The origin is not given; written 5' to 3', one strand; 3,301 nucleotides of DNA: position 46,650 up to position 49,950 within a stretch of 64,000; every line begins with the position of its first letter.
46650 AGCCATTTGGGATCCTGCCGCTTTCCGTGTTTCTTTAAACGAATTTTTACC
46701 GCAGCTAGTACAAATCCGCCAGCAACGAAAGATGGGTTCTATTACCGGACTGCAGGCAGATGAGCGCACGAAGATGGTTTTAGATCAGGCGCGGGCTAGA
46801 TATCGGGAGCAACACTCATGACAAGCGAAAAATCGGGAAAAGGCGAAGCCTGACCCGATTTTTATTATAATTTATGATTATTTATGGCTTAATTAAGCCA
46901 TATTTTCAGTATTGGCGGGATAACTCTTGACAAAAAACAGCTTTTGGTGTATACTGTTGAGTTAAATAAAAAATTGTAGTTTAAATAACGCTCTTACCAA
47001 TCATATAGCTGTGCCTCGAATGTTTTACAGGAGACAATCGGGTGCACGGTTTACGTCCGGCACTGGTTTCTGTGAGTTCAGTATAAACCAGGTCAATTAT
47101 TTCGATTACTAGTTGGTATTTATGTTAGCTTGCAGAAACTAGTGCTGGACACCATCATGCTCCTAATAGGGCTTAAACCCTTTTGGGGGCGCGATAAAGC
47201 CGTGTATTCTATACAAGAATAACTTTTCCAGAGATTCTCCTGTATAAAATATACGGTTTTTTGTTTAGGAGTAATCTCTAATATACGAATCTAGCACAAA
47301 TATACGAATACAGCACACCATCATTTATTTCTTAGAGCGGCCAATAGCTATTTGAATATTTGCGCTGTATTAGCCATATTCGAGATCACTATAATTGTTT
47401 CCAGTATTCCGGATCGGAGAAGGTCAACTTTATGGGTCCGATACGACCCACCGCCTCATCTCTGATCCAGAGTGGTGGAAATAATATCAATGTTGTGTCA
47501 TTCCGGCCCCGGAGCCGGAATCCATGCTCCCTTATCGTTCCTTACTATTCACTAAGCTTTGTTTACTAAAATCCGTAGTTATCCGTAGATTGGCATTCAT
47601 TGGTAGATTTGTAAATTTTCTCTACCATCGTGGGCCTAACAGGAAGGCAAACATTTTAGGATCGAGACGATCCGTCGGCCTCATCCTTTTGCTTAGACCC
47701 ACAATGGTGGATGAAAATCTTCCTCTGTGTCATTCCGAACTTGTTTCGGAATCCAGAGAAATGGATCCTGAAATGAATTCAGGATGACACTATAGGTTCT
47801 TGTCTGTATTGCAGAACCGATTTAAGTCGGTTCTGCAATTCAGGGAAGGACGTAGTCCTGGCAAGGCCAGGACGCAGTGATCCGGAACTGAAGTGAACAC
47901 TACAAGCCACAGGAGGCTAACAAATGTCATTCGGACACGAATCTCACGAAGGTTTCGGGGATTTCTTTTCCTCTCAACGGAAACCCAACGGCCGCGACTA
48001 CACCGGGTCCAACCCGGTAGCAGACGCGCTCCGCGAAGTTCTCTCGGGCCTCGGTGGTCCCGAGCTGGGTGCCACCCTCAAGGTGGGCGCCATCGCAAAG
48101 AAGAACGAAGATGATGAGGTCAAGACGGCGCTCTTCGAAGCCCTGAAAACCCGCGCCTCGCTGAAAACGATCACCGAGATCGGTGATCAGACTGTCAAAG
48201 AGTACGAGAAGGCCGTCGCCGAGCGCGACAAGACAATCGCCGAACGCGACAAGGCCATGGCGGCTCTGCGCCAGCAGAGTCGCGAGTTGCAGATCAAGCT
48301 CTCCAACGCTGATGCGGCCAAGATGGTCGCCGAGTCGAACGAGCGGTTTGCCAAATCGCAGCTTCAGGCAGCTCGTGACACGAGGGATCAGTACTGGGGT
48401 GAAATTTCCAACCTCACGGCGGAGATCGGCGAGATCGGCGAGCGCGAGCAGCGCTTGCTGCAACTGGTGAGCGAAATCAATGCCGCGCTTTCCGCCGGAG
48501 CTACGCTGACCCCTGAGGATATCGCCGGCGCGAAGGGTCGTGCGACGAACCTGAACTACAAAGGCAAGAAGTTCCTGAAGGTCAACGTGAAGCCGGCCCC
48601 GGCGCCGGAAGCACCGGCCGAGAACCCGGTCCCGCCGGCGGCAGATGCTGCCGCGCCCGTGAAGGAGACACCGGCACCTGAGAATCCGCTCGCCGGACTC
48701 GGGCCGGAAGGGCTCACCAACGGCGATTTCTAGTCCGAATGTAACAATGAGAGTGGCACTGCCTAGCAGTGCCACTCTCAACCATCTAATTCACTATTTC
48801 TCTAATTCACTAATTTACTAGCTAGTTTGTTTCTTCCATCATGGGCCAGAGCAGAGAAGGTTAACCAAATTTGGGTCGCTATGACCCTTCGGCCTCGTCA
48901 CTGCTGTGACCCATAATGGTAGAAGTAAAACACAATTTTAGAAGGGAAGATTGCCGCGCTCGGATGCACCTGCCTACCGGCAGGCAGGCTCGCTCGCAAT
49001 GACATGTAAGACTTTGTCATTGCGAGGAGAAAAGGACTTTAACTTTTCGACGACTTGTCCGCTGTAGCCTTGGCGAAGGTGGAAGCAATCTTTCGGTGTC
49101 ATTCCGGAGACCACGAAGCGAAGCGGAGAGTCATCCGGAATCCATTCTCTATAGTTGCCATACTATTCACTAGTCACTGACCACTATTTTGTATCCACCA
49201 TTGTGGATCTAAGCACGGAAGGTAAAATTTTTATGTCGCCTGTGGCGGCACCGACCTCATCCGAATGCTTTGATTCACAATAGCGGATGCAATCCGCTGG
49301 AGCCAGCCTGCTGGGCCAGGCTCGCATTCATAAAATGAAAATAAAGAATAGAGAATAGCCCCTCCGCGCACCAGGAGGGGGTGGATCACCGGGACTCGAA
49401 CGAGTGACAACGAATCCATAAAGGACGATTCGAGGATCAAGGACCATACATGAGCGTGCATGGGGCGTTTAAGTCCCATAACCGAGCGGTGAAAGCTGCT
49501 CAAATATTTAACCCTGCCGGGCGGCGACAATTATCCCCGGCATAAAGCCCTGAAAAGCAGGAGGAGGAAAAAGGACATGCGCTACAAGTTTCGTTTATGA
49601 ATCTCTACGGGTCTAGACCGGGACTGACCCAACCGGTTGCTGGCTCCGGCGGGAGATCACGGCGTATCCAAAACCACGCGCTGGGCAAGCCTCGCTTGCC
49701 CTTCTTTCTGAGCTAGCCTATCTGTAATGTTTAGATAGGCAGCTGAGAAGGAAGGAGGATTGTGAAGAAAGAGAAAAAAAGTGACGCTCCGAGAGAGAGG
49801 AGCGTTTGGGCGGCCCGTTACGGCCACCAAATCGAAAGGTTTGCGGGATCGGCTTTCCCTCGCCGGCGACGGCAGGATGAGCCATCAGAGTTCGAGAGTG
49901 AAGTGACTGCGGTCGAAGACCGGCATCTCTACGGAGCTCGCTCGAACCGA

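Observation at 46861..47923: Consensus sigma70 promoter driving an ORF-free, highly structured ~1-kb region: candidate novel ncRNA(s)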

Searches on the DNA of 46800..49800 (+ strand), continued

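Call 80: search_with_rna_model(model_id=R1, sources=[L131, L132, L133, L134, L135, L136, L137], max_evalue=0.1)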
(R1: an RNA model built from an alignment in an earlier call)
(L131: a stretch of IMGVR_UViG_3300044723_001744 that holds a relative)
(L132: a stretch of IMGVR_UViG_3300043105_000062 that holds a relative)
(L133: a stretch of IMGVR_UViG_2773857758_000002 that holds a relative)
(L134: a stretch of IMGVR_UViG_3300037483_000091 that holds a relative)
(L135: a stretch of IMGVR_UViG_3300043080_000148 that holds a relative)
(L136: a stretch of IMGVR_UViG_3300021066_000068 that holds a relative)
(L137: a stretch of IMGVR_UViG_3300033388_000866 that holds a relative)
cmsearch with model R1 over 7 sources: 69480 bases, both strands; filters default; matches with E-value up to 0.1: 0.
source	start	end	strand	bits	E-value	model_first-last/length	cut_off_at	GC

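Call 93: build_rna_model(alignment_id=A7, structure=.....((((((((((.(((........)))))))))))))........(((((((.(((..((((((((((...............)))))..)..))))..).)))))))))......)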
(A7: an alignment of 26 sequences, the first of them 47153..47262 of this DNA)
Model R3 built from alignment A7 (26 sequences, 119 columns); structure: as given.
model positions 108; base pairs 33; branch points 1; effective number of sequences 1.61; information 0.59 bits per position. Calibrated on 0.2 Mb of random sequence (short: E-values are rough).
structure used (alignment columns):
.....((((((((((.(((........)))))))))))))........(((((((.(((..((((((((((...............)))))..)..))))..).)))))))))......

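Call 94: search_with_rna_model(model_id=R3, sources=[window, L003, L004, L005, L006, L007, L008, L009, L010, L011, L012, L013, L014, L015, L016, L017, L018, L019, L020, L023, L024, L025, L026, L027, L031, L034, L035, L038, L040, L041, L042, L044, L045, L048, L049, L061, L062, L063, L064, L069, L070, L073, L076, L077, L080, L082], max_evalue=1)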
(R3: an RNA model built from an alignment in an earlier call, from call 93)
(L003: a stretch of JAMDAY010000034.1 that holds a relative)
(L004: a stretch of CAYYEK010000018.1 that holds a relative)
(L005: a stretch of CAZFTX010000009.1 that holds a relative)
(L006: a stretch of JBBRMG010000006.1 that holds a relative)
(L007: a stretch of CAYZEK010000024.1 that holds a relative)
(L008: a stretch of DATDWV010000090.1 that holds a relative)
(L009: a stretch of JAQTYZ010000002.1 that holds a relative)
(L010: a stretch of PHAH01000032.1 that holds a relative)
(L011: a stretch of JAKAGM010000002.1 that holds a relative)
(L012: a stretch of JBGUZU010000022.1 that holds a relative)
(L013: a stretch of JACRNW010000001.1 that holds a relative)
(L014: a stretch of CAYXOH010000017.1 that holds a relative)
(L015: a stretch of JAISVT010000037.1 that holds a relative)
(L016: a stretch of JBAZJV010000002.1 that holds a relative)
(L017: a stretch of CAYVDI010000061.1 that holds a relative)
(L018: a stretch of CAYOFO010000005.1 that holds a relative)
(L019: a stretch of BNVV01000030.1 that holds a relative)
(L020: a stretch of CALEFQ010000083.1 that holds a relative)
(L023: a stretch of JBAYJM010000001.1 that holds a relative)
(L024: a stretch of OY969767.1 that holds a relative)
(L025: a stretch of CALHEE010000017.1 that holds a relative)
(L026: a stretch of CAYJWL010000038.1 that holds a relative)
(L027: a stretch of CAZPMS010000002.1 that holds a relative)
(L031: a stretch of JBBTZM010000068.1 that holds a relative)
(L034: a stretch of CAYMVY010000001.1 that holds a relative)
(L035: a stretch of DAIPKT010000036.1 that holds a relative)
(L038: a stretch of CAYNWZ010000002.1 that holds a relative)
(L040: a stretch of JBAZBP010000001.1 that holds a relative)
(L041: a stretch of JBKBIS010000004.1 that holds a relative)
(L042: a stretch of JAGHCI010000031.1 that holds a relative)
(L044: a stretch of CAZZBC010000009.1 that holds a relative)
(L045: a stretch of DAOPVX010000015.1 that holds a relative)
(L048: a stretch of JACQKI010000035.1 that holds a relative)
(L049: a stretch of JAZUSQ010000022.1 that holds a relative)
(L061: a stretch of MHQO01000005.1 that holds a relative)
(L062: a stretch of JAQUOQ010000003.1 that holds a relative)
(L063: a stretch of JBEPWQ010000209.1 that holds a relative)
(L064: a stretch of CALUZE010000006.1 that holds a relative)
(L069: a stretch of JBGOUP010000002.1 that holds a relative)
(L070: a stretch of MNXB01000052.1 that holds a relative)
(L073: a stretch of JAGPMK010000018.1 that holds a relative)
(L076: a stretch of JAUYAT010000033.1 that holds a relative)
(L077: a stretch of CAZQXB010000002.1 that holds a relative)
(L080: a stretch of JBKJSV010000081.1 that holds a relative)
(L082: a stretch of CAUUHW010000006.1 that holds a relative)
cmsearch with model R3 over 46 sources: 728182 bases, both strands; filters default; matches with E-value up to 1: 12.
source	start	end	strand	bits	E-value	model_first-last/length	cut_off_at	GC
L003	11518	11624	+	117.3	3.9e-25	1-108/108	no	0.36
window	47153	47262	+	100.3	4.7e-21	1-108/108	no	0.38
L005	12265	12377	+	89.4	1.9e-18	1-108/108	no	0.4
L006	13980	14074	+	75.2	4.6e-15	1-108/108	no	0.46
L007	4690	4763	+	47.6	1.9e-08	1-108/108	no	0.49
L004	12384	12461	+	46.8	3.1e-08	1-108/108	no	0.42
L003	11558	11647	-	43.3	2.1e-07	1-108/108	no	0.29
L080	2216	2317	+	39.5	1.6e-06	1-108/108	no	0.46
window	47194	47286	-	34.7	2.3e-05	1-108/108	no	0.29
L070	2101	2144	-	16.8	0.45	1-108/108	no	0.36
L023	4148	4208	+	16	0.71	1-108/108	no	0.33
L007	6347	6393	+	15.5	0.96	1-108/108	no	0.21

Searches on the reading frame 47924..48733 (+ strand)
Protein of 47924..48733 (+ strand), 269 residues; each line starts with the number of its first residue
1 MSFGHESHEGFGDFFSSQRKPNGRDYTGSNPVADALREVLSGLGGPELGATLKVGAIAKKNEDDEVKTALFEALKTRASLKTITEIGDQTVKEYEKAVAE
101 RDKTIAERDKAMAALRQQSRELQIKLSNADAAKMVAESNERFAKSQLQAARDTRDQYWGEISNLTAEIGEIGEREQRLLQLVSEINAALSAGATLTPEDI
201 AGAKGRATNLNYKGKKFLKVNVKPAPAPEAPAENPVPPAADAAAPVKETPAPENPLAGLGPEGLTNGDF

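Call 10: search_protein_families(library=pfam, proteins=[window:47924-48733:+], max_evalue=0.01)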
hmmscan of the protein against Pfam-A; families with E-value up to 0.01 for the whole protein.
window:47924-48733:+ (269 aa): 0 families

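Call 14: find_encoding_contigs(protein=window:47924-48733:+, flank=6000, max_places=6)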
Protein window:47924-48733:+ (269 aa): 1 contig read that carries it; 1 place shown.
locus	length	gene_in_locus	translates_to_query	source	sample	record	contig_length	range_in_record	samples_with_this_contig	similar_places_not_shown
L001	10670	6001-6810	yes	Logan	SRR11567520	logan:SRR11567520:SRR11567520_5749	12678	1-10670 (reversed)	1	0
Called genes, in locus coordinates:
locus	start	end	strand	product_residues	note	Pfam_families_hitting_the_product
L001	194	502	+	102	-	PF00166:Cpn10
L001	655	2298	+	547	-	PF00118:Cpn60_TCP1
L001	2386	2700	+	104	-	-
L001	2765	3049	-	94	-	-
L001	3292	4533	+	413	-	-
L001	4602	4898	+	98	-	-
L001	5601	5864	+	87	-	-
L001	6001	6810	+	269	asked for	-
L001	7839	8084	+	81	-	-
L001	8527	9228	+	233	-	-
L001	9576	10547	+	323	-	-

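Call 85: search_protein_families(library=padloc, proteins=[window:47924-48733:+], max_evalue=0.01)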
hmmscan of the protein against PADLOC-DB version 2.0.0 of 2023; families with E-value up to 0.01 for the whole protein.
window:47924-48733:+ (269 aa): 8 families
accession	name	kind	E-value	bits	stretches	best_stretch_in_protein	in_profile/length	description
PDLC03859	LmuB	-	0.00043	17.6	1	78-196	363-486/611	-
PDLC00580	JetC3|JetC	-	0.0019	14.5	1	76-191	243-358/1068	DUF3584 domain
PDLC03865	LmuB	-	0.0049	13.1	1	74-186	381-501/1007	-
PDLC02722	PbeC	-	0.0054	13.4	1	74-187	360-470/643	PbeC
PDLC03860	LmuB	-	0.0059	13.2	1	93-189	189-280/565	-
PDLC00262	LmuB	-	0.0075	13.1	1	71-187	180-289/588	AAA ATPase domain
PDLC00519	JetC1|JetC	-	0.0082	12.4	1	57-193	253-390/1097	DUF3584 domain; MukB-like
PDLC00259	LmuB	-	0.0096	12.8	0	71-187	180-289/588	AAA ATPase domain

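Call 86: search_protein_families(library=phrogs, proteins=[window:47924-48733:+], max_evalue=0.01)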
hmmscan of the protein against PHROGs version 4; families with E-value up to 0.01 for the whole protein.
window:47924-48733:+ (269 aa): 1 family
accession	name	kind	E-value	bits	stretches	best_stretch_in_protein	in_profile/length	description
phrog_2619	-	unknown function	0.0091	17.2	0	56-138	44-111/124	-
